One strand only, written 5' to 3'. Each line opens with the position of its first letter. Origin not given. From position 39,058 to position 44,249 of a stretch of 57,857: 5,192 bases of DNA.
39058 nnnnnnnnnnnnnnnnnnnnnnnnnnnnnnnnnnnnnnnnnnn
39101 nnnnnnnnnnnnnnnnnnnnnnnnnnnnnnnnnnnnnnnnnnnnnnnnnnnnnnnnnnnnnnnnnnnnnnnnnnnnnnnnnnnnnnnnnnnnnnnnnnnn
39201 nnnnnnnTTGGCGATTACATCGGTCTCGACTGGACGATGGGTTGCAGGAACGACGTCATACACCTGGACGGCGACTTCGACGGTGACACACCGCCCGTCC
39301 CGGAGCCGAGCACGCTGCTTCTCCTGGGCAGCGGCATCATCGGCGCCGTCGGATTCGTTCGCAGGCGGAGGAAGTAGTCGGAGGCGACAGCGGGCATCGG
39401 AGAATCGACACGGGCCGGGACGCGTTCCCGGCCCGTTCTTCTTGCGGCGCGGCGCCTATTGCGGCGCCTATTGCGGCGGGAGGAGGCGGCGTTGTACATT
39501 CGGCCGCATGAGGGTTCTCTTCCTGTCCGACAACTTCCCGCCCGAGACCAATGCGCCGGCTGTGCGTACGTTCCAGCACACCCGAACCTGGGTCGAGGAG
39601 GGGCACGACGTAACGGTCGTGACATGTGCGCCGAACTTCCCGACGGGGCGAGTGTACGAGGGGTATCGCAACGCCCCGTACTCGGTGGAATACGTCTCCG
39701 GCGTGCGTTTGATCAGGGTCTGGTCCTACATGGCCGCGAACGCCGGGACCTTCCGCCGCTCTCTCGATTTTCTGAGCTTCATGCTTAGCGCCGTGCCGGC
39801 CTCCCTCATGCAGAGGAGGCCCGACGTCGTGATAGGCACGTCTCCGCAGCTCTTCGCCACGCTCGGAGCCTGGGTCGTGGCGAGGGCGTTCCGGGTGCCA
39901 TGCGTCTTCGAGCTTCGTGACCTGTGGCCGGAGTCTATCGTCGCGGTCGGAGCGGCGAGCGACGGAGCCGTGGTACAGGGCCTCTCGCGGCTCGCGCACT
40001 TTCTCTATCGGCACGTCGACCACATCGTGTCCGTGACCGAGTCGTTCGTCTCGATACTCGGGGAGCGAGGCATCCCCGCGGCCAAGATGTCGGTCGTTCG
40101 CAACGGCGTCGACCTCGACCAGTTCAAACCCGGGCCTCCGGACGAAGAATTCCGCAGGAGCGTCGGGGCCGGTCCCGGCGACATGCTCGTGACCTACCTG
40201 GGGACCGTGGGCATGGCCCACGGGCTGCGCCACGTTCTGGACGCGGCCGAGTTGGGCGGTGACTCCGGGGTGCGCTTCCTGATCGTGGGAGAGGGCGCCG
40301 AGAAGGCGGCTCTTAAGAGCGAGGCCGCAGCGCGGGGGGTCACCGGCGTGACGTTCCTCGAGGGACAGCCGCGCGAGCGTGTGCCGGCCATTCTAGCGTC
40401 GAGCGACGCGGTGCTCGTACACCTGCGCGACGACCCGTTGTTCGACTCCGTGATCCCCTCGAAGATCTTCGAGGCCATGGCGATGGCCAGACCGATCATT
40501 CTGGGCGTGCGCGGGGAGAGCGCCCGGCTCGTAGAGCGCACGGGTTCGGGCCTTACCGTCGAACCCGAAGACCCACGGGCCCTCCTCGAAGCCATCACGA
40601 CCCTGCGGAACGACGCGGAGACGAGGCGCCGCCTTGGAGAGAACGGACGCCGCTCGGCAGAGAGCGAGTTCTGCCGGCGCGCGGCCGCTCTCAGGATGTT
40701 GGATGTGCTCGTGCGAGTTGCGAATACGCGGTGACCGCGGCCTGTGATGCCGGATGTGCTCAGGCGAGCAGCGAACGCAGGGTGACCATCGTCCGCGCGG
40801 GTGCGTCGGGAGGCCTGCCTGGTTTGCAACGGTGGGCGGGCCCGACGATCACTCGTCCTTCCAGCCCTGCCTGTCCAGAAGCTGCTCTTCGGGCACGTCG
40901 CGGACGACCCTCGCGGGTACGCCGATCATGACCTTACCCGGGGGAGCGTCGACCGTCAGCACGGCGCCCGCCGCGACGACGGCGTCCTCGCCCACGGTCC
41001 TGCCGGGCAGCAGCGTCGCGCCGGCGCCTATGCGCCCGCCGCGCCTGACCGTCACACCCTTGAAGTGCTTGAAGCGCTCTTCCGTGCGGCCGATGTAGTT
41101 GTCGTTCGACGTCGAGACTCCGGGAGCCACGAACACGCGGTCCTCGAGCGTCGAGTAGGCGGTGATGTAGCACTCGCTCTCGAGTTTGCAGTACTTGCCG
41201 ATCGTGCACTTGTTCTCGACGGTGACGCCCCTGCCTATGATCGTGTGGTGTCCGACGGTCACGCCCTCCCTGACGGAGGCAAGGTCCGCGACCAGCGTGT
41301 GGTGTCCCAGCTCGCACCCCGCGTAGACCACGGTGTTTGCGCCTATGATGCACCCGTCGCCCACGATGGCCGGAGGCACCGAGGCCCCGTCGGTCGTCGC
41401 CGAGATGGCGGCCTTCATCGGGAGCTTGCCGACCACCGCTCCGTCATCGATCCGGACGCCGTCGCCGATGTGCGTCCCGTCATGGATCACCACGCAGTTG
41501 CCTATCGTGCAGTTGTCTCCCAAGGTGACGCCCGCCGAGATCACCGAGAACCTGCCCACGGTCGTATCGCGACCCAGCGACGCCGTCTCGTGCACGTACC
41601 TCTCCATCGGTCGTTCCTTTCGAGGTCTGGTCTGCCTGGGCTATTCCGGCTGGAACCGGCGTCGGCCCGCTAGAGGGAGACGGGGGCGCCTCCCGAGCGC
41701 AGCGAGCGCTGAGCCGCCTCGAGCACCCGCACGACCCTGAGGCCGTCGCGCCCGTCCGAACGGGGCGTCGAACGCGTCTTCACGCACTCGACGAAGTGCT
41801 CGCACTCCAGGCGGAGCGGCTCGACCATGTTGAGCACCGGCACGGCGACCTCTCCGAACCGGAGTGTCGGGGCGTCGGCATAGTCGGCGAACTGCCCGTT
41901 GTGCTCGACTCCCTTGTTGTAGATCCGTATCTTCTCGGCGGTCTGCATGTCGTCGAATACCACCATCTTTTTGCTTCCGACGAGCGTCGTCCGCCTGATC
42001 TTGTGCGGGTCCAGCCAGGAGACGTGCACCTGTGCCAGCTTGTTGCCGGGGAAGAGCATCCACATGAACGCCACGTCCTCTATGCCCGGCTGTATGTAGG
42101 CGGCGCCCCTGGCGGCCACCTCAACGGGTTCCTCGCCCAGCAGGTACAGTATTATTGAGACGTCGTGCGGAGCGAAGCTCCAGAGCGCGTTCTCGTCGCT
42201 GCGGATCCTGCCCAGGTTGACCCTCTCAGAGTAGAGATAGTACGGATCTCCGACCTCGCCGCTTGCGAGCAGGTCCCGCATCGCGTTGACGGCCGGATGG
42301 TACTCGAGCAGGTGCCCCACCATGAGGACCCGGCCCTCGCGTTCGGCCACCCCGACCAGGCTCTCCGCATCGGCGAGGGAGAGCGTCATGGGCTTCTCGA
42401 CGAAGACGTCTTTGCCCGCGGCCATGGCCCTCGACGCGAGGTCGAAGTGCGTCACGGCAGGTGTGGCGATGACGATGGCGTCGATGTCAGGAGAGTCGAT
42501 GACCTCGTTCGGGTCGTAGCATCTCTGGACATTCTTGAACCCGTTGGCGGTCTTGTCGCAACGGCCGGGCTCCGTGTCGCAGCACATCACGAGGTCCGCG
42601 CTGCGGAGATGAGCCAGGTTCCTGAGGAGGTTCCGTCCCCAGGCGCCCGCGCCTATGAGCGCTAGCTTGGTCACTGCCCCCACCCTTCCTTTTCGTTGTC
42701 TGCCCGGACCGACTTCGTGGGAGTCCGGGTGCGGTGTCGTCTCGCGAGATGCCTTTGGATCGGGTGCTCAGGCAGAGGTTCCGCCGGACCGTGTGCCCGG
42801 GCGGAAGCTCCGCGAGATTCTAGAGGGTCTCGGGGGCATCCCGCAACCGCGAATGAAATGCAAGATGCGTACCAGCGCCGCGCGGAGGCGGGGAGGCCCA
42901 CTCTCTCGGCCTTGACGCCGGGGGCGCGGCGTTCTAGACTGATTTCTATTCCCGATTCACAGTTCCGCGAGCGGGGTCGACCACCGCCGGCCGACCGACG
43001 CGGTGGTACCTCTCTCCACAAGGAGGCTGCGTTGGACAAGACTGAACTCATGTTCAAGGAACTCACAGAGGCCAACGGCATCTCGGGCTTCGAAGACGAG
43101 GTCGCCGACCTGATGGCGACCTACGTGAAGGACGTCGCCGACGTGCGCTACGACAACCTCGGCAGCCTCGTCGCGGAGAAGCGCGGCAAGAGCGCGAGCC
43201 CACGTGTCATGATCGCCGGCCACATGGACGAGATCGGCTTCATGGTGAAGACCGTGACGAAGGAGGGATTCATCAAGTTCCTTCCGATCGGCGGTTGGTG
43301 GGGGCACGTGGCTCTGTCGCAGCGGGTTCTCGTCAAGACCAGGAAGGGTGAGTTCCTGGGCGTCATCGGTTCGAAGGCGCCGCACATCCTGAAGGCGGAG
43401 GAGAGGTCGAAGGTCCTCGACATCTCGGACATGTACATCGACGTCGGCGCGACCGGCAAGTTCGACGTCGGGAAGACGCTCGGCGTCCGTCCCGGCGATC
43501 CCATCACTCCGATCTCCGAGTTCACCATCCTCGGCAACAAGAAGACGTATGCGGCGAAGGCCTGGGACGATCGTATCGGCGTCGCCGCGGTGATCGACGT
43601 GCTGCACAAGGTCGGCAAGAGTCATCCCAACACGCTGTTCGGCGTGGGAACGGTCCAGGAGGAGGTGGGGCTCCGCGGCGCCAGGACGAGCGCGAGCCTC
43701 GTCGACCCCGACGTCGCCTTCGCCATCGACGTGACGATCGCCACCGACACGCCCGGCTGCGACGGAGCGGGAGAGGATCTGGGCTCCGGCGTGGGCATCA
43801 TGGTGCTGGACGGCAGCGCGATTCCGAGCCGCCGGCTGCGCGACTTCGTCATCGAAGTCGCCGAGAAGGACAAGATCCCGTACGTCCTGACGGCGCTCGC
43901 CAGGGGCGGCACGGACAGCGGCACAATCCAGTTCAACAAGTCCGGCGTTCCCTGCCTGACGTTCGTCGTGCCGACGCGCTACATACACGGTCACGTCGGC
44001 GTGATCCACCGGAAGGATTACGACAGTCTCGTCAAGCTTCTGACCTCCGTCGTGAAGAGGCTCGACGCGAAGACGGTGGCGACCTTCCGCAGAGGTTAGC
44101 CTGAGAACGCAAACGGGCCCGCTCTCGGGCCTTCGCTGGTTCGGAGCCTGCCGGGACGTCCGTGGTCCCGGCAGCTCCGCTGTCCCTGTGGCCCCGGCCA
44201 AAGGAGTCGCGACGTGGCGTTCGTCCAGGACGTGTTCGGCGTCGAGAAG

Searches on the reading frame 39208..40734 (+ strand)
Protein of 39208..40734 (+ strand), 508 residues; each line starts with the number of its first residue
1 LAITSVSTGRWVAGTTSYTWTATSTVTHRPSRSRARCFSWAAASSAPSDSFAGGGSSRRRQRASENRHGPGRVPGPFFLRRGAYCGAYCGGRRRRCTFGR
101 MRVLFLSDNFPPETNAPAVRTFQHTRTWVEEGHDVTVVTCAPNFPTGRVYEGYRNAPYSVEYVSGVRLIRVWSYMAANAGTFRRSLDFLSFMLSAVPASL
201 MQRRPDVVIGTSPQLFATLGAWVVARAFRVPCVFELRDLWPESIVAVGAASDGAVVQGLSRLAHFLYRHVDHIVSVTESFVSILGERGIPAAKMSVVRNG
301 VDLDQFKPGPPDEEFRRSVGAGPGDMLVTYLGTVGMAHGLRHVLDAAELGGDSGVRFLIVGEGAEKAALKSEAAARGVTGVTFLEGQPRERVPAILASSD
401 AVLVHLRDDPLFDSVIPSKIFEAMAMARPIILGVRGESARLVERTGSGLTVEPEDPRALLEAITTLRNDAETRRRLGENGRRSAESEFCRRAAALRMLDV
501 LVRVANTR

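Call 22: search_protein_families(library=pfam, proteins=[window:39208-40734:+], max_evalue=0.00001)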
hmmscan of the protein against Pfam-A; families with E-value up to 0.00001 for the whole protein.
window:39208-40734:+ (508 aa): 5 families
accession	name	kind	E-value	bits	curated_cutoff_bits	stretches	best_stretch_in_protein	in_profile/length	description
PF00534.26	Glycos_transf_1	-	3.6e-20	72.6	26.4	1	313-482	3-171/172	Glycosyl transferases group 1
PF13579.12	Glyco_trans_4_4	-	3.5e-19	70.1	29.7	1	118-300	4-158/158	Glycosyl transferase 4-like domain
PF13692.12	Glyco_trans_1_4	-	2.7e-16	60.6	27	1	328-469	4-142/142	Glycosyl transferases group 1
PF13439.12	Glyco_transf_4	-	6.8e-16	59.2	28.5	1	121-305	8-170/170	Glycosyltransferase Family 4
PF13524.12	Glyco_trans_1_2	-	3.9e-06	27.3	25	1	353-488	13-133/144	Glycosyl transferase-like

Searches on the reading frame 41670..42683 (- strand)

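Call 22: search_protein_families(library=pfam, proteins=[window:41670-42683:-], max_evalue=0.00001)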
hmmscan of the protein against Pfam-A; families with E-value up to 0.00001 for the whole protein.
window:41670-42683:- (337 aa): 3 families
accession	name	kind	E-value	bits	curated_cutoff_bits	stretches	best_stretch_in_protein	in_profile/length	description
PF01408.29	GFO_IDH_MocA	-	1.1e-25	91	24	1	6-124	2-120/120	Oxidoreductase family, NAD-binding Rossmann fold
PF22725.1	GFO_IDH_MocA_C3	-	3.1e-14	53.5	27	1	133-241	2-123/124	GFO/IDH/MocA C-terminal domain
PF02894.22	GFO_IDH_MocA_C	-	2.4e-10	41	22.9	1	170-337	46-218/218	Oxidoreductase family, C-terminal alpha/beta domain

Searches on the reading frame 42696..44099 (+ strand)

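Call 5: search_protein_families(library=pfam, proteins=[window:42696-44099:+], max_evalue=0.01)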
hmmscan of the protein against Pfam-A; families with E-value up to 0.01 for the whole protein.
window:42696-44099:+ (467 aa): 3 families
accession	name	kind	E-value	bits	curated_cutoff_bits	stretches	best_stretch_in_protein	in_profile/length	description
PF05343.19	Peptidase_M42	-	1.2e-98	330.3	23.2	1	156-448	1-292/292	M42 glutamyl aminopeptidase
PF01546.33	Peptidase_M20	-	7.7e-06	26.4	24.6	1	283-454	27-205/206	Peptidase family M20/M25/M40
PF04389.22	Peptidase_M28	-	0.0039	17.4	21.3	0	289-427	30-165/193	Peptidase family M28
